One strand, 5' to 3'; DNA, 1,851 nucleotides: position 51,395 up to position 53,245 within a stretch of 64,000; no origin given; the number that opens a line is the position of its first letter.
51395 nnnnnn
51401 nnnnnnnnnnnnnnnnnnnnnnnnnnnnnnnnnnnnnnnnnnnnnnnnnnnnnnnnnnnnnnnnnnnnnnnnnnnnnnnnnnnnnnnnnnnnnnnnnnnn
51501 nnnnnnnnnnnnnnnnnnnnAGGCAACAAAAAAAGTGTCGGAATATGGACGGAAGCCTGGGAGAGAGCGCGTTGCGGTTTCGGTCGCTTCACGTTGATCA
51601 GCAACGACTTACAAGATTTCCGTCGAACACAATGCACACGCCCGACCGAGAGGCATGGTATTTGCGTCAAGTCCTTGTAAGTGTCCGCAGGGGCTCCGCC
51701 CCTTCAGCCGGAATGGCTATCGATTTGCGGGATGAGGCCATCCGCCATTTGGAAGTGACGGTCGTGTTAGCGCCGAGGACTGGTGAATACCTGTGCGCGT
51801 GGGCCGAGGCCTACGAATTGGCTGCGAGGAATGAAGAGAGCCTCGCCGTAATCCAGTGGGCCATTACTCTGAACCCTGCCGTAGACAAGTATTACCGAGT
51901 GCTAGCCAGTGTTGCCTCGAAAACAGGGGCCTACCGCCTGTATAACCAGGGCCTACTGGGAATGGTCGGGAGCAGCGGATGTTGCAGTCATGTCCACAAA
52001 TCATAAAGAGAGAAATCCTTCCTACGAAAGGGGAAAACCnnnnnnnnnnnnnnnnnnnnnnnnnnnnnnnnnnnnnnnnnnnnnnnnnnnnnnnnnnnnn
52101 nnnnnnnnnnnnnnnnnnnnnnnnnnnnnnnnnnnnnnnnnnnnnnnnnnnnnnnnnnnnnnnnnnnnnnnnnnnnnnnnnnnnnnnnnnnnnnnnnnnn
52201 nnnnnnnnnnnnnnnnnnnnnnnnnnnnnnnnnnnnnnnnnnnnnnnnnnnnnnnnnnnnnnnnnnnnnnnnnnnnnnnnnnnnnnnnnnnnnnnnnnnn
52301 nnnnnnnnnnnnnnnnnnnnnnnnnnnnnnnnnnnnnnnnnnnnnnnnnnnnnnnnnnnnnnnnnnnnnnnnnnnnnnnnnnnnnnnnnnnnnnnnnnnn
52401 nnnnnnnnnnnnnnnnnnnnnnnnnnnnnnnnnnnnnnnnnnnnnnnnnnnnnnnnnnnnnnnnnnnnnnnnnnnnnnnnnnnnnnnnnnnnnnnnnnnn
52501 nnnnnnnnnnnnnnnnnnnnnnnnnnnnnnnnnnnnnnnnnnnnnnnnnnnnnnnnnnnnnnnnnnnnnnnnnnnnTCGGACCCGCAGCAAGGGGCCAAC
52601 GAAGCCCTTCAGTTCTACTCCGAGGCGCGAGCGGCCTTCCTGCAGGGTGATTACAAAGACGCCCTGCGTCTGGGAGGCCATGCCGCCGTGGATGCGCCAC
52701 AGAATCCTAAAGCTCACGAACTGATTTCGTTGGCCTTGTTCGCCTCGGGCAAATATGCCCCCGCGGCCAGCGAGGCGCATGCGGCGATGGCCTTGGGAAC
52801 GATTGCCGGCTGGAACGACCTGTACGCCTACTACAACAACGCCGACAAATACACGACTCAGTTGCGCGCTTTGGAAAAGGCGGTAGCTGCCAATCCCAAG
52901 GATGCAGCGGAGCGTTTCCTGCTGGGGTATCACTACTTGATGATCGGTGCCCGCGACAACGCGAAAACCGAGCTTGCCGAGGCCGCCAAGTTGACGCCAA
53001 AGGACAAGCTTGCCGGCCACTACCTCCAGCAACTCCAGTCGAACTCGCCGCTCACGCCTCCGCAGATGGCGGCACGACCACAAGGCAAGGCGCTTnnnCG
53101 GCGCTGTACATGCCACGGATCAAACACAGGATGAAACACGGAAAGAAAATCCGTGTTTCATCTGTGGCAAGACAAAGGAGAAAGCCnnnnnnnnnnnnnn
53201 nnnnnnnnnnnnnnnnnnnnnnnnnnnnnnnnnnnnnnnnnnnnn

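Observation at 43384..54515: Paralog family of secreted Gly/His/Trp/Tyr-rich proteins with a conserved TPR-like C-terminal domain (three full copies + one fragment)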

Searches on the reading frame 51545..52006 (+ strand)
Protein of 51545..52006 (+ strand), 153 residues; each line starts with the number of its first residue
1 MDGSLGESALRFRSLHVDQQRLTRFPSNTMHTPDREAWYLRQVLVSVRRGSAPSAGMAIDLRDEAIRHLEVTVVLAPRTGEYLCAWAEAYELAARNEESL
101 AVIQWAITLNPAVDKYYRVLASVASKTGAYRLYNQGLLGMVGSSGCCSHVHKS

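Call 3: search_protein_families(library=pfam, proteins=[window:51545-52006:+], max_evalue=1)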
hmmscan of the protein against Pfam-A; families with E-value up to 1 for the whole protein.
window:51545-52006:+ (153 aa): 2 families
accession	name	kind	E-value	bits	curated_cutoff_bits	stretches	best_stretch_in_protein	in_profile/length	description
PF21389.3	CASTOR1_ACT-like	-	0.12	12.9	27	1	14-32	62-80/82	Cytosolic arginine sensor for mTORC1 subunit 1/2, ACT-like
PF13428.12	TPR_14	-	0.3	12.4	23.5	1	85-122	6-43/44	Tetratricopeptide repeat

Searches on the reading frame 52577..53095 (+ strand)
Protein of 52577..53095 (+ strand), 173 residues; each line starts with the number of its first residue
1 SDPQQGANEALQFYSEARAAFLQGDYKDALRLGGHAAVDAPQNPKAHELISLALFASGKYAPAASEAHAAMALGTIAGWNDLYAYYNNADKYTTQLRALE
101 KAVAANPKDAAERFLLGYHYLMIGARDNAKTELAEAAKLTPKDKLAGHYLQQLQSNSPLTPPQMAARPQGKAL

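Call 17: search_solved_structures(query=A2, max_evalue=1, show_alignments=2)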
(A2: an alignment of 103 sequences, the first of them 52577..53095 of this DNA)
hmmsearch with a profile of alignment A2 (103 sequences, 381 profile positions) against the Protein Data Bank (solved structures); distinct sequences matched with E-value up to 1: 22.
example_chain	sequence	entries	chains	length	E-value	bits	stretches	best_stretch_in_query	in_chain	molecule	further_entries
8ump_A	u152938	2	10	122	1.8e-06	31.1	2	251-352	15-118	T33-ml35-redesigned-TPR-domain-fold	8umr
8a3t_F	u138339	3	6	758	0.00033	23.7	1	285-338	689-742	Anaphase-promoting complex subunit CDC27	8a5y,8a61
7x9r_A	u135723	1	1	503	0.013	18.4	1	284-335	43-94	Glycosyl transferase family 2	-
4f54_A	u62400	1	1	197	0.015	18.2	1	111-158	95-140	Uncharacterized protein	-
9fvu_A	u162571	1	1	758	0.016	18.1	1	294-345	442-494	Aspartyl/asparaginyl beta-hydroxylase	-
8re7_A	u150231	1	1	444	0.022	17.7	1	294-345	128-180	Aspartyl/asparaginyl beta-hydroxylase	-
7yb9_A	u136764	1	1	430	0.022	17.7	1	294-345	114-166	Aspartyl/asparaginyl beta-hydroxylase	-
9fvx_A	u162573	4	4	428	0.022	17.6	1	294-345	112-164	Aspartyl/asparaginyl beta-hydroxylase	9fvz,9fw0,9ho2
5jqy_A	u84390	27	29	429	0.022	17.6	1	294-345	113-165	Aspartyl/asparaginyl beta-hydroxylase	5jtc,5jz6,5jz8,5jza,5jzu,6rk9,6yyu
6q9f_A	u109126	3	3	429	0.022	17.6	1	294-345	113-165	Aspartyl/asparaginyl beta-hydroxylase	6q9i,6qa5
8re8_A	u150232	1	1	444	0.023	17.6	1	294-345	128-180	Aspartyl/asparaginyl beta-hydroxylase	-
8re5_A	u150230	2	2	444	0.023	17.6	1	294-345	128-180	Aspartyl/asparaginyl beta-hydroxylase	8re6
8re9_A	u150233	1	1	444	0.023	17.6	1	294-345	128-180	Aspartyl/asparaginyl beta-hydroxylase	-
7e6j_A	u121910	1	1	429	0.023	17.6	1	294-345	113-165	Aspartyl/asparaginyl beta-hydroxylase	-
7lo8_H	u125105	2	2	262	0.035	17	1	14-141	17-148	Fab36 Heavy Chain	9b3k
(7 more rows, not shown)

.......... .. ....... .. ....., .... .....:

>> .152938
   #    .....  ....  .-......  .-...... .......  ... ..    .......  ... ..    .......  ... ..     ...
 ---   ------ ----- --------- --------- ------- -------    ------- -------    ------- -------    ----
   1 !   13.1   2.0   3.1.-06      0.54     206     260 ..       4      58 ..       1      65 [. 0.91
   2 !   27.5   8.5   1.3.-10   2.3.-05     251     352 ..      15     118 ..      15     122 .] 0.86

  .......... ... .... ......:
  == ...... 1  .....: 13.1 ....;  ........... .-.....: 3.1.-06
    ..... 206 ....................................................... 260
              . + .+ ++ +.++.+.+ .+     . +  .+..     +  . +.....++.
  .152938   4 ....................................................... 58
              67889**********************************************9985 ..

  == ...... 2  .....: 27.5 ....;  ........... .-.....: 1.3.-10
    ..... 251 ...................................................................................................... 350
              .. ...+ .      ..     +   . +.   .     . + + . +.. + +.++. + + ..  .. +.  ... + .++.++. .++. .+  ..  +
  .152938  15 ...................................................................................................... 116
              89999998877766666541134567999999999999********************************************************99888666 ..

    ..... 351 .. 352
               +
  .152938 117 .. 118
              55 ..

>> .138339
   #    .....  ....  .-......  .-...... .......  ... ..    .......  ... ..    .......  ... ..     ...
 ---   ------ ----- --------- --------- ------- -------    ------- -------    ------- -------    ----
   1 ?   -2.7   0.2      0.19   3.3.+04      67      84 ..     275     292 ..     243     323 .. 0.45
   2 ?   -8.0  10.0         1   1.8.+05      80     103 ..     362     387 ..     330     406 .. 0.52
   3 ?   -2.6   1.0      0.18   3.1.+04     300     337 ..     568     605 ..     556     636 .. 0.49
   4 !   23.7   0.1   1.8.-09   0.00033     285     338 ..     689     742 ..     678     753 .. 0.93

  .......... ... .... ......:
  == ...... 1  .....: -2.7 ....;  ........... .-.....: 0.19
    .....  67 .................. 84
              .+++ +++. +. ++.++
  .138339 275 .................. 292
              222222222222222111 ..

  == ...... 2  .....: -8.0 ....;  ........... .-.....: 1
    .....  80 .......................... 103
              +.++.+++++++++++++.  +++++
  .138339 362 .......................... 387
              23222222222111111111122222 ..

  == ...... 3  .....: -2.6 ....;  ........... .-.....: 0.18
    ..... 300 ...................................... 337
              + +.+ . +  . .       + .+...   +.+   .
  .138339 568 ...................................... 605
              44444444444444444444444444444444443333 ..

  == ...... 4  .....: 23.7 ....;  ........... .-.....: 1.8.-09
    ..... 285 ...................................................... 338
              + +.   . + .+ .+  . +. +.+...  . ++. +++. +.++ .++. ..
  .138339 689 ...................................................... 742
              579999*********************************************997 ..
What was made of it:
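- On TPR superfamily: A profile built from 103 homologues hits a designed TPR at E 1.8e-6 and CDC27 at 3e-4 (call 17).
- Closest known: Generic TPR domains. Same: A profile hit to a designed TPR at E 1.8e-6 (call 17).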

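Call 18: find_related_loci(query=A2, collection=genome_contigs, flank=8000)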
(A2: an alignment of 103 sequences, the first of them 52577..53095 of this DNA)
Query A2 (173 aa) in genome_contigs; peptide patterns used: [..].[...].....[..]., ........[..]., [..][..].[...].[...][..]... (x = any residue, [..] = any of these).
596 stretches matched a pattern (row limit reached: there are more); 114 encode a relative of the query (tblastn E <= 1e-3); the best 80 are kept; 78 distinct loci.
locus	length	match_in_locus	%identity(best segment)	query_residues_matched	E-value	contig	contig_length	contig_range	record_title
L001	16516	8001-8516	76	2-173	4e-86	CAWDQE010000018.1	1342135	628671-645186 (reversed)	MAG: uncultured Planctomycetia bacterium isolate MFD01231.bin.2.20 genome assembly, contig: contig_6736, whole genome sh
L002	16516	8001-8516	76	2-173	9e-77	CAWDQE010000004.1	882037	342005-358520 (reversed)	MAG: uncultured Planctomycetia bacterium isolate MFD01231.bin.2.20 genome assembly, contig: contig_18409, whole genome s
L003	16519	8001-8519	80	1-173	1e-75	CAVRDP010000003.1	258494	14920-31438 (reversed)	MAG: uncultured Planctomycetia bacterium isolate MFD01231.bin.2.30 genome assembly, contig: contig_12722, whole genome s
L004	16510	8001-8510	69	4-173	1e-72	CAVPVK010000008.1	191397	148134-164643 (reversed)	MAG: uncultured Planctomycetia bacterium isolate MFD00082.bin.2.49 genome assembly, contig: contig_20759, whole genome s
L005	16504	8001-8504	67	2-169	1e-72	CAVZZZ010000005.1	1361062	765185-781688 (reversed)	MAG: uncultured Planctomycetia bacterium isolate MFD01633.bin.2.50 genome assembly, contig: contig_9524, whole genome sh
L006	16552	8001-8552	68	2-173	7e-68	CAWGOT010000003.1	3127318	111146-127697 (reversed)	MAG: uncultured Planctomycetia bacterium isolate MFD05580.bin.2.48 genome assembly, contig: contig_16390, whole genome s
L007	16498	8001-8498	67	4-169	2e-65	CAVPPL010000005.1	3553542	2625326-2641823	MAG: uncultured Planctomycetia bacterium isolate MFD00008.bin.3.132 genome assembly, contig: contig_19891, whole genome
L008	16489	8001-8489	64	7-169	2e-66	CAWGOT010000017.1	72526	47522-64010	MAG: uncultured Planctomycetia bacterium isolate MFD05580.bin.2.48 genome assembly, contig: contig_50252, whole genome s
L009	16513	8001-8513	63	3-171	3e-64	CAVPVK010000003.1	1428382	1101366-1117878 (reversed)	MAG: uncultured Planctomycetia bacterium isolate MFD00082.bin.2.49 genome assembly, contig: contig_1250, whole genome sh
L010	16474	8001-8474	68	9-166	4e-60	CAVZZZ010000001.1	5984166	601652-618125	MAG: uncultured Planctomycetia bacterium isolate MFD01633.bin.2.50 genome assembly, contig: contig_1554, whole genome sh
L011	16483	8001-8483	63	4-164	2e-60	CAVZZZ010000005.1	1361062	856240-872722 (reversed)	MAG: uncultured Planctomycetia bacterium isolate MFD01633.bin.2.50 genome assembly, contig: contig_9524, whole genome sh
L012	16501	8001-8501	63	2-168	2e-58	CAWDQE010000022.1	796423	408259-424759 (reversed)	MAG: uncultured Planctomycetia bacterium isolate MFD01231.bin.2.20 genome assembly, contig: contig_9142, whole genome sh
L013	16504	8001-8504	61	4-170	2e-56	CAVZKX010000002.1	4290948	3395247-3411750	MAG: uncultured Planctomycetia bacterium isolate MFD06714.bin.2.99 genome assembly, contig: contig_17969, whole genome s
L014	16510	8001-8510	58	2-172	4e-56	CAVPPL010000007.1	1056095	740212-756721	MAG: uncultured Planctomycetia bacterium isolate MFD00008.bin.3.132 genome assembly, contig: contig_20320, whole genome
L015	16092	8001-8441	56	9-155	1e-49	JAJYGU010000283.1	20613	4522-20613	MAG: Planctomycetota bacterium isolate DBS1-3.bin21 NODE_4580_length_20613_cov_1.60432, whole genome shotgun sequence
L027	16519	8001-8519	39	8-173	6e-30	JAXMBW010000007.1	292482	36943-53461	MAG: Planctomycetaceae bacterium isolate STL-PLA46 C1.214.fa-7, whole genome shotgun sequence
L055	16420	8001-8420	35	7-146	9e-23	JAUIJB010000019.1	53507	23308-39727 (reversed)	MAG: Verrucomicrobiia bacterium isolate Co_bin.289 NODE_4459_length_53507_cov_1.414725, whole genome shotgun sequence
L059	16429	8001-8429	37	12-158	2e-22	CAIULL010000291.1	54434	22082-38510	MAG: uncultured Schlesneria sp. isolate AM-2014_bin-0469 genome assembly, contig: bin-0469:291/296, whole genome shotgun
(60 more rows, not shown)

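Call 22: predict_structure(alignment_id=A2)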
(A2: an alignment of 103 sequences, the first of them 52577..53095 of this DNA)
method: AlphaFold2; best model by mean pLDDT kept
length: 173 residues; sequences in the alignment: 103
mean_pLDDT: 93.7   pTM: 0.88
mean pLDDT of the five models: 93.7, 93.5, 93.2, 92.8, 92.2
residues with pLDDT >= 90: 154; 70-90: 5; 50-70: 13; < 50: 1
segments of 3 or more residues with pLDDT < 50: none
pLDDT, mean of each block of 10 residues (from residue 1): 70 98 98 97 97 99 98 96 96 98 98 99 98 98 96 97 72 54
secondary structure, 60 per line:
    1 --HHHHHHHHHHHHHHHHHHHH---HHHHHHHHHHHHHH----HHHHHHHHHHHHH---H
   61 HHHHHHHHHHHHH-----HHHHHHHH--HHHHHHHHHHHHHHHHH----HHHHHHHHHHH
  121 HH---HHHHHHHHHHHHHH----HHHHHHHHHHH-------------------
elements in order: H3-22 H26-39 H44-56 H60-73 H79-86 H89-105 H110-122 H126-139 H144-154
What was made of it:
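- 52040..53098 (+): Copy 2 (352 aa). Signal peptide 52040-52120, disordered region 52121-52603, TPR domain plus tail 52604-53095. AF2 on the domain gives pLDDT 93.7 and nine helices (call 22).
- On TPR superfamily: The AF2 model has pLDDT 93.7 and nine helices (call 22).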

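Call 26: fold_search(model_id=the predicted structure, library=pdb)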
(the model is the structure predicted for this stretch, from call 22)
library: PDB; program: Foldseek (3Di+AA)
matches with E <= 10: 1324; with E <= 0.001: 37
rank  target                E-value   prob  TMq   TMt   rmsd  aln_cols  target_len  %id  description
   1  5lfl_D                1.3e-04  1.00  0.38  0.37  13.4       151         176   22  MamA RS-1 ArsTM double mutant (released 2017-08-02)
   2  8ump_A                1.8e-04  1.00  0.39  0.55  10.2       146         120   22  T33-ml35 - Designed Tetrahedral Protein Cage Using Machine Learning Algorithms (released 2023-11-15)
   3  8chy                  1.8e-04  1.00  0.39  0.25  13.1       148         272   24  Crystal structure of an 8-repeat consensus TPR superhelix with Zinc. (released 2024-02-21)
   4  5lfl_F                1.8e-04  1.00  0.38  0.37  13.5       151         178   22  MamA RS-1 ArsTM double mutant (released 2017-08-02)
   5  4xi0_F                1.9e-04  1.00  0.38  0.37  13.4       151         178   22  MamA 41-end from Desulfovibrio magneticus RS-1 (released 2015-08-19)
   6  5g04_K                2.1e-04  1.00  0.36  0.14  14.2       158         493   20  Structure of the human APC-Cdc20-Hsl1 complex (released 2016-05-25)
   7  4cgv_D                2.2e-04  1.00  0.41  0.56  10.0       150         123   18  First TPR of Spaghetti (RPAP3) bound to HSP90 peptide SRMEEVD (released 2014-05-14)
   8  6v8e_D                2.2e-04  1.00  0.40  0.57  10.2       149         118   20  Computationally designed C3-symmetric homotrimer from TPR repeat protein (released 2020-08-12)
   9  5lfl_B                2.2e-04  1.00  0.38  0.38  13.4       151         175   22  MamA RS-1 ArsTM double mutant (released 2017-08-02)
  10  9qhc_B                2.4e-04  1.00  0.40  0.26  13.1       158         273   26  Crystal structure of 8-repeat CTPR protein with eliminated coordination sites (released 2025-10-22)
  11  9gzg_A                2.4e-04  1.00  0.37  0.42  12.6       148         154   24  Crystal structure of CTPR4E4 mutant (released 2025-10-15)
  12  4cgv_A                2.6e-04  1.00  0.40  0.55  10.0       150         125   18  First TPR of Spaghetti (RPAP3) bound to HSP90 peptide SRMEEVD (released 2014-05-14)
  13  5lfl_A                2.9e-04  1.00  0.38  0.37  13.4       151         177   22  MamA RS-1 ArsTM double mutant (released 2017-08-02)
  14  4cgv_B                3.0e-04  1.00  0.41  0.55  10.2       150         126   18  First TPR of Spaghetti (RPAP3) bound to HSP90 peptide SRMEEVD (released 2014-05-14)
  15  4xi0_B                3.0e-04  1.00  0.38  0.38  13.4       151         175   22  MamA 41-end from Desulfovibrio magneticus RS-1 (released 2015-08-19)
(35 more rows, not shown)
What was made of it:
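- Closest known: Generic TPR domains. Same: All top Foldseek hits are TPRs with probability 1.0 (call 26).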

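Call 33: search_protein_families(library=pfam, proteins=[L027:5753-6820:+, L055:5704-6690:+, L059:5915-7051:+], max_evalue=0.01)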
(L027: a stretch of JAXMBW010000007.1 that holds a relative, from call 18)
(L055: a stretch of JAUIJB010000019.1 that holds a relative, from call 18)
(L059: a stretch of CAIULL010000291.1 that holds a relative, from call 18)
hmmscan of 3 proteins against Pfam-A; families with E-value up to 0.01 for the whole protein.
L027:5753-6820:+ (355 aa): 5 families
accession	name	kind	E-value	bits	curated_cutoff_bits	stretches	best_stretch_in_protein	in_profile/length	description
PF14534.12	DUF4440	-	9.2e-10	39.4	25.2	1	74-181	1-106/107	Domain of unknown function (DUF4440)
PF12680.13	SnoaL_2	-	2.9e-09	37.9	27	1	81-181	4-100/102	SnoaL-like domain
PF13474.12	SnoaL_3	-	1.6e-05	25.6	22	1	79-180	6-109/121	SnoaL-like domain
PF08332.16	CaMKII_AD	-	0.00068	20.2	22.1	1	72-183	4-120/128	Calcium/calmodulin dependent protein kinase II association domain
PF13577.12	SnoaL_4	-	0.0015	18.9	24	1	69-185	4-125/126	SnoaL-like domain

L055:5704-6690:+ (328 aa): 2 families
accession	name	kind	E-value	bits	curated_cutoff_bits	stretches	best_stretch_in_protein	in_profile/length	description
PF14534.12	DUF4440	-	2e-09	38.3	25.2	1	53-161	2-106/107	Domain of unknown function (DUF4440)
PF12680.13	SnoaL_2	-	1.4e-05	26.1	27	1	57-116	2-56/102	SnoaL-like domain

L059:5915-7051:+ (378 aa): 3 families
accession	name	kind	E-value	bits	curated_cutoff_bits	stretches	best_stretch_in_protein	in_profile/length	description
PF14534.12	DUF4440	-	4.5e-10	40.4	25.2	1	100-206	4-106/107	Domain of unknown function (DUF4440)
PF12680.13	SnoaL_2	-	8.6e-06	26.7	27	1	103-159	3-58/102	SnoaL-like domain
PF13474.12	SnoaL_3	-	2.5e-05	25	22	1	102-205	6-109/121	SnoaL-like domain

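Call 48: search_protein_representatives(protein=window:52577-53095:+)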
Query: 173 residues. Proteins with E-value up to 0.001 (for the whole library): 3429; up to 1e-10: 1717; up to 1e-30: 165. The best 150 are listed.
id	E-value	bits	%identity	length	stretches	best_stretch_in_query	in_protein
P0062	3.4e-74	264.5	72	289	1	3-171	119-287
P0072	7.9e-70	250.4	68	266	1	6-172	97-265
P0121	1.3e-66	239.9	69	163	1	12-173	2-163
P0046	2.2e-66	239.2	68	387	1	4-170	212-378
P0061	7.9e-66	237.4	68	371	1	4-171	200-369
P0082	9.9e-66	237.0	67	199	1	4-173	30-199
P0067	1.8e-64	232.9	69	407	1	6-164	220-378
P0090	2.0e-62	226.3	62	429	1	6-172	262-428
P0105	4.3e-61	222.0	66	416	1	4-173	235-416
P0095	2.6e-60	219.4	63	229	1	2-168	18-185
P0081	3.1e-60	219.2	65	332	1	8-172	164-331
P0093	9.6e-58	211.1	62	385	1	6-169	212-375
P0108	1.2e-56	207.5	63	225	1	7-167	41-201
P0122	5.1e-54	199.0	59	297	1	3-167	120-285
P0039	5.8e-53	195.6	79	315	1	4-125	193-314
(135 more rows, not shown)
